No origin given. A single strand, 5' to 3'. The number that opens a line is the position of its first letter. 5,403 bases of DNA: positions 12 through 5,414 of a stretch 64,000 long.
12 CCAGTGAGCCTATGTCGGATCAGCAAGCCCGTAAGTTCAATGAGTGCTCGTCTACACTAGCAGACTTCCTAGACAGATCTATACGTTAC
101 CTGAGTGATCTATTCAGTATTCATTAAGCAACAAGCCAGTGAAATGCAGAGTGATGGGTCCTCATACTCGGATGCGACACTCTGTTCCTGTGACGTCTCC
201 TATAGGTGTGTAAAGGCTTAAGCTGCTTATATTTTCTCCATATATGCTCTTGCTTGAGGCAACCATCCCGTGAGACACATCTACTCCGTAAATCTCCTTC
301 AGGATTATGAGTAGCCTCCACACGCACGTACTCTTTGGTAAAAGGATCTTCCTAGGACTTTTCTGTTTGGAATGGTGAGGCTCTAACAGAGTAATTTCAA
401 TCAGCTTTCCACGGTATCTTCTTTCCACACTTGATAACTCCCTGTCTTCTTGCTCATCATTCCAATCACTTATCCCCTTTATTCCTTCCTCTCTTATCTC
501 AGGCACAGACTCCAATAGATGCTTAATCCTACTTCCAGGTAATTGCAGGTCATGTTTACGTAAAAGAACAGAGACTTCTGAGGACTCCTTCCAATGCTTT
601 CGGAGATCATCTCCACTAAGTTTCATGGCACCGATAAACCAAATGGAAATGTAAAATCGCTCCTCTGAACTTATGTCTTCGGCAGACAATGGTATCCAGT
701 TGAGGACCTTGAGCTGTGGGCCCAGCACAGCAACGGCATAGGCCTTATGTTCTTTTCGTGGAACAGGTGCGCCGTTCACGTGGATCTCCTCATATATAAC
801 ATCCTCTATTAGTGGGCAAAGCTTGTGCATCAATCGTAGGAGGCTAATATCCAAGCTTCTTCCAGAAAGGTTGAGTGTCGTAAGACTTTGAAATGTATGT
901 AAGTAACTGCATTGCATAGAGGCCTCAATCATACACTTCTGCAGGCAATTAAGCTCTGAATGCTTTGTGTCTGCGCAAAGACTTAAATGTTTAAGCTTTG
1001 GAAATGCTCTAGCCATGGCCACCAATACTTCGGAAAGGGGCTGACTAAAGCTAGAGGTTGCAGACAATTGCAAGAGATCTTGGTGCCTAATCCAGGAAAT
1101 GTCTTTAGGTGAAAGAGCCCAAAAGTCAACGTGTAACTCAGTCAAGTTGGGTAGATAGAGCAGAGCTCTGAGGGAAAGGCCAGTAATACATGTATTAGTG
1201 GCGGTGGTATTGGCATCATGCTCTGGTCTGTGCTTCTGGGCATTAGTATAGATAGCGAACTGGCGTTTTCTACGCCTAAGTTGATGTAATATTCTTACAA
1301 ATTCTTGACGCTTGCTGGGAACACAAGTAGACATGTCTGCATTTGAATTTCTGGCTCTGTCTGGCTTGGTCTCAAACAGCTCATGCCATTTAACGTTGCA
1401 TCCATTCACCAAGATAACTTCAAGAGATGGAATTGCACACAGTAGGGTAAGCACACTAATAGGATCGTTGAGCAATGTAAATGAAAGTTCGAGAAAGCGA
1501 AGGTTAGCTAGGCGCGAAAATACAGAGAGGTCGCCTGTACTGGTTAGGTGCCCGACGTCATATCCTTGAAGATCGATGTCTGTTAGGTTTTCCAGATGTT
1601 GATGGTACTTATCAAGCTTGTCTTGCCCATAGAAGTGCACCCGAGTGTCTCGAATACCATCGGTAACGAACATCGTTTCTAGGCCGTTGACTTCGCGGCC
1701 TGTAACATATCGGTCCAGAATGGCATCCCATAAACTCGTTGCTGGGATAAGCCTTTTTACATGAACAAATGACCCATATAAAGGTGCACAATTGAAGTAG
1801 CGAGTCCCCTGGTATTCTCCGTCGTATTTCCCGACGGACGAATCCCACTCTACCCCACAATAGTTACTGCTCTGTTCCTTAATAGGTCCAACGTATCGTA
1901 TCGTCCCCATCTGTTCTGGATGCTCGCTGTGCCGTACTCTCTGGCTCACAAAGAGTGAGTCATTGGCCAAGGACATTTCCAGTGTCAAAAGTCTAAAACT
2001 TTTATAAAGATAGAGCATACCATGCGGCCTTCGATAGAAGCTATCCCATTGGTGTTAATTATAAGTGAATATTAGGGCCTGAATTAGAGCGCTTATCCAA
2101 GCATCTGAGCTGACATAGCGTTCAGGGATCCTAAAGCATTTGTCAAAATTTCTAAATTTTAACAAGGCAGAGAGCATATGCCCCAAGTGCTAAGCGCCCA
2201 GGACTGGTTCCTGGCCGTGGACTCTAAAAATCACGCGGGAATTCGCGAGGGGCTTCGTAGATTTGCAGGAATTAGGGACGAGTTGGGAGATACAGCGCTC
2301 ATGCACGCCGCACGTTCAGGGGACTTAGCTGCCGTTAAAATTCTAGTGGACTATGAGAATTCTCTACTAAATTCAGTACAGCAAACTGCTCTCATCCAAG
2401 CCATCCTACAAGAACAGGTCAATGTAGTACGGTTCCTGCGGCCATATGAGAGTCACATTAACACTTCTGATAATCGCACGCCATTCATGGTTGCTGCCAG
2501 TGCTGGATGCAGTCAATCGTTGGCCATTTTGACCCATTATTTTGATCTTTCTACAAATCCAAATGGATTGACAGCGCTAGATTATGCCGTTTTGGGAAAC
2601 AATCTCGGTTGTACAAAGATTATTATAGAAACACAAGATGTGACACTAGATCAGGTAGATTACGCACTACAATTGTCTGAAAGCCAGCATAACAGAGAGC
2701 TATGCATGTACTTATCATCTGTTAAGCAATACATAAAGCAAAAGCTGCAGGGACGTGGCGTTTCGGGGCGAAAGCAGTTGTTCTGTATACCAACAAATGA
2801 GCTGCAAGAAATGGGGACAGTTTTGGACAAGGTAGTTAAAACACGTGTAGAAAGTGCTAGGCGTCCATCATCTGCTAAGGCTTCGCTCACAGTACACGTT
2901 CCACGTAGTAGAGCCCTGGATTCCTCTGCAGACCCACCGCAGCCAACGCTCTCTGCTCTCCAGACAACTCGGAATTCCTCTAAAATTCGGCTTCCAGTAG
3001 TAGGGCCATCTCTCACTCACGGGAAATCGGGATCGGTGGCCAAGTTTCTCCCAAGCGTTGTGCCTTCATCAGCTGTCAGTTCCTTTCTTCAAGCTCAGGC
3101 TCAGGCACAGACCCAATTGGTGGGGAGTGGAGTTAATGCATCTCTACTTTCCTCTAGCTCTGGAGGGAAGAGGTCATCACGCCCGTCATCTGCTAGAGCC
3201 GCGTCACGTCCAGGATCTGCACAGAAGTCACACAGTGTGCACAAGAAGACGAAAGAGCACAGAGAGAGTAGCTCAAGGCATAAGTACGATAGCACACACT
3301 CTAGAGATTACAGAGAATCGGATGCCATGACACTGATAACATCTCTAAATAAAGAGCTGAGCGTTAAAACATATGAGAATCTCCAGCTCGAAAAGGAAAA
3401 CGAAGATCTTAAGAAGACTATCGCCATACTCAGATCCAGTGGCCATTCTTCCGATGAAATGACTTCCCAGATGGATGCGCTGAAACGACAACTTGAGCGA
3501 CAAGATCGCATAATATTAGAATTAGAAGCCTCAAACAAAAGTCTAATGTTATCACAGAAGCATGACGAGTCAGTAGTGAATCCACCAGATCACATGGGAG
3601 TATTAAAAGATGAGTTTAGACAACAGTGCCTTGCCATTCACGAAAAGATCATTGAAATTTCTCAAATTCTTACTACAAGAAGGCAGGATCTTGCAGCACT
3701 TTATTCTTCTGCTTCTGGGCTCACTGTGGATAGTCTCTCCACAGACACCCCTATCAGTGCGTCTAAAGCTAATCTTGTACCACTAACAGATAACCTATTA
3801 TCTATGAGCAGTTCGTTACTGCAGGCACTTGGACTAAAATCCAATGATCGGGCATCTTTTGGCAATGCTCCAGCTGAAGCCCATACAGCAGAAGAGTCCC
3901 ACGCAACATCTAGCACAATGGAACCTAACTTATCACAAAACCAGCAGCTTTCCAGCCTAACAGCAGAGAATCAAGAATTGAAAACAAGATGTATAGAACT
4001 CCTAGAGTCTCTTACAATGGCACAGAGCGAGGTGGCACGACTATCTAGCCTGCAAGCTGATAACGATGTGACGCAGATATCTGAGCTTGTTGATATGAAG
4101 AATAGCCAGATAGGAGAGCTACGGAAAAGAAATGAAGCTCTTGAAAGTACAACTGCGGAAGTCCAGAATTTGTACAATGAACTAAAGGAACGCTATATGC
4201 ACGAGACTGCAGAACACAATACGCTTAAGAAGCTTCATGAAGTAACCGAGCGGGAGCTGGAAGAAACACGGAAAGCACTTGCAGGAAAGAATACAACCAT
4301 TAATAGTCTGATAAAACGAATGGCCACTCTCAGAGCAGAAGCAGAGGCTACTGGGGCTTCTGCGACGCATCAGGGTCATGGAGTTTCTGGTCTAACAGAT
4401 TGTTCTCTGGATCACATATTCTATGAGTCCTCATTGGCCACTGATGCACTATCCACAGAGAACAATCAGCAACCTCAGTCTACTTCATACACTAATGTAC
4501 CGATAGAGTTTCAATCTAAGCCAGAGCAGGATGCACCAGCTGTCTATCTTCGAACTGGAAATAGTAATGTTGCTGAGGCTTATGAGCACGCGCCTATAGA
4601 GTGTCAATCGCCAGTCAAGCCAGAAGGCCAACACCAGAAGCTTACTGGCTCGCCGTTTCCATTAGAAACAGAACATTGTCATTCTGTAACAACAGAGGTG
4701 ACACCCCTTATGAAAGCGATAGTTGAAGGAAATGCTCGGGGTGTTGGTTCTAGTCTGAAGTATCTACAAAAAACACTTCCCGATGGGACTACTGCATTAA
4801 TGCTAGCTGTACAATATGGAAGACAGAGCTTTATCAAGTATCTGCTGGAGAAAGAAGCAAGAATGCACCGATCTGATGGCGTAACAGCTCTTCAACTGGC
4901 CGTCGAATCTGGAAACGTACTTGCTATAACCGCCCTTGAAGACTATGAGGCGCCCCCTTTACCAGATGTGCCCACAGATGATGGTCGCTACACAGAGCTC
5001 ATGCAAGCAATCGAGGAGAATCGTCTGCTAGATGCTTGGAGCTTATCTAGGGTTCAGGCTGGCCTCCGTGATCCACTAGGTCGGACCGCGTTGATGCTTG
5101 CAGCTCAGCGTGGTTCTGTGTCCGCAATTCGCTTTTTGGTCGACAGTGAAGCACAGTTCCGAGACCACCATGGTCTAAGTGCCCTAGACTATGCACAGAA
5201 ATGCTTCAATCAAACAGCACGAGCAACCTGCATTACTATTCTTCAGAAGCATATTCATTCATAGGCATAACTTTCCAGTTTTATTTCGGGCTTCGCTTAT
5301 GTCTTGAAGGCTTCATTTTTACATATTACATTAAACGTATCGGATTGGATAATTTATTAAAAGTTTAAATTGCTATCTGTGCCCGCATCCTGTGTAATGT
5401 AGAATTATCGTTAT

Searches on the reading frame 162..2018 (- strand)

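Call 9: search_protein_families(library=pfam, proteins=[window:162-2018:-])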
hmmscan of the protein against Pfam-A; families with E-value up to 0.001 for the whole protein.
window:162-2018:- (618 aa): 1 family
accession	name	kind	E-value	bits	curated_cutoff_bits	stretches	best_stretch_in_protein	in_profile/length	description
PF01302.31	CAP_GLY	-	7.7e-21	74.2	26.5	1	24-89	1-64/65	CAP-Gly domain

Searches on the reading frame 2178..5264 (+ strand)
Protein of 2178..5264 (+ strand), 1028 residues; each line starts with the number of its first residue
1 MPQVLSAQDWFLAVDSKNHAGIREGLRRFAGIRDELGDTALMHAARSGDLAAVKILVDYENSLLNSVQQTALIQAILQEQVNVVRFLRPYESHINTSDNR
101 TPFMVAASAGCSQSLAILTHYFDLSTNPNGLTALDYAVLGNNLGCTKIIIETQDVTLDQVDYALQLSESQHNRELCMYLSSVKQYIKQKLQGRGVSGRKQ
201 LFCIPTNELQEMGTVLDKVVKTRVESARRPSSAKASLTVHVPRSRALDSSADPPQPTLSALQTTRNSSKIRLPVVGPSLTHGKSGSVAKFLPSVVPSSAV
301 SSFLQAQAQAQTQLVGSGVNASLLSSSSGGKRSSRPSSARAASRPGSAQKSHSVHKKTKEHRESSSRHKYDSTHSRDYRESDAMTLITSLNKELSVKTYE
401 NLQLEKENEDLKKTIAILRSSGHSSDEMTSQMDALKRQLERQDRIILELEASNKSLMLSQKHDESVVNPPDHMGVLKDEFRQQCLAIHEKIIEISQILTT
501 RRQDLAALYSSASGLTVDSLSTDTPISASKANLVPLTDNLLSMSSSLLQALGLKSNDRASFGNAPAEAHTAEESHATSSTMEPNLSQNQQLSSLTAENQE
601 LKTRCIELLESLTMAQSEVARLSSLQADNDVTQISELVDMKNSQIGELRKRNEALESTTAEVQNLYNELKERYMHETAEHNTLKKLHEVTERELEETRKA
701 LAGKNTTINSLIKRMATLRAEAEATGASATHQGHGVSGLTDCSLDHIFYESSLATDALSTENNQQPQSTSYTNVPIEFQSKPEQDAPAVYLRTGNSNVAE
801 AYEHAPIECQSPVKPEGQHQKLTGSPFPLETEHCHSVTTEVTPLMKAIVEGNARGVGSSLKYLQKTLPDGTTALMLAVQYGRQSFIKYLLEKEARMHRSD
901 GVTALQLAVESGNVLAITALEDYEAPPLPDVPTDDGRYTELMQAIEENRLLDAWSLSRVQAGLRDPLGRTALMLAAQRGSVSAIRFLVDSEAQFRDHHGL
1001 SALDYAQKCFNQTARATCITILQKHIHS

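Call 9: search_protein_families(library=pfam, proteins=[window:2178-5264:+])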
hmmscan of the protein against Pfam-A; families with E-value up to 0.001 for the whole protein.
window:2178-5264:+ (1028 aa): 5 families
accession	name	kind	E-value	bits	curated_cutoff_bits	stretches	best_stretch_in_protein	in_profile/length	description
PF12796.13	Ank_2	-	1.7e-41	141.1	27.3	4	30-98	22-90/90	Ankyrin repeats (3 copies)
PF00023.36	Ank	-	6.3e-23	80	21.1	0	869-895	1-27/33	Ankyrin repeat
PF13857.12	Ank_5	-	2.7e-18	66.3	27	0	964-1006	12-56/56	Ankyrin repeats (many copies)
PF13606.12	Ank_3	-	1.3e-17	62.3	22.3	0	37-60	2-25/30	Ankyrin repeat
PF13637.12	Ank_4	-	7.6e-16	58.3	22.7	0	41-87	1-49/50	Ankyrin repeats (many copies)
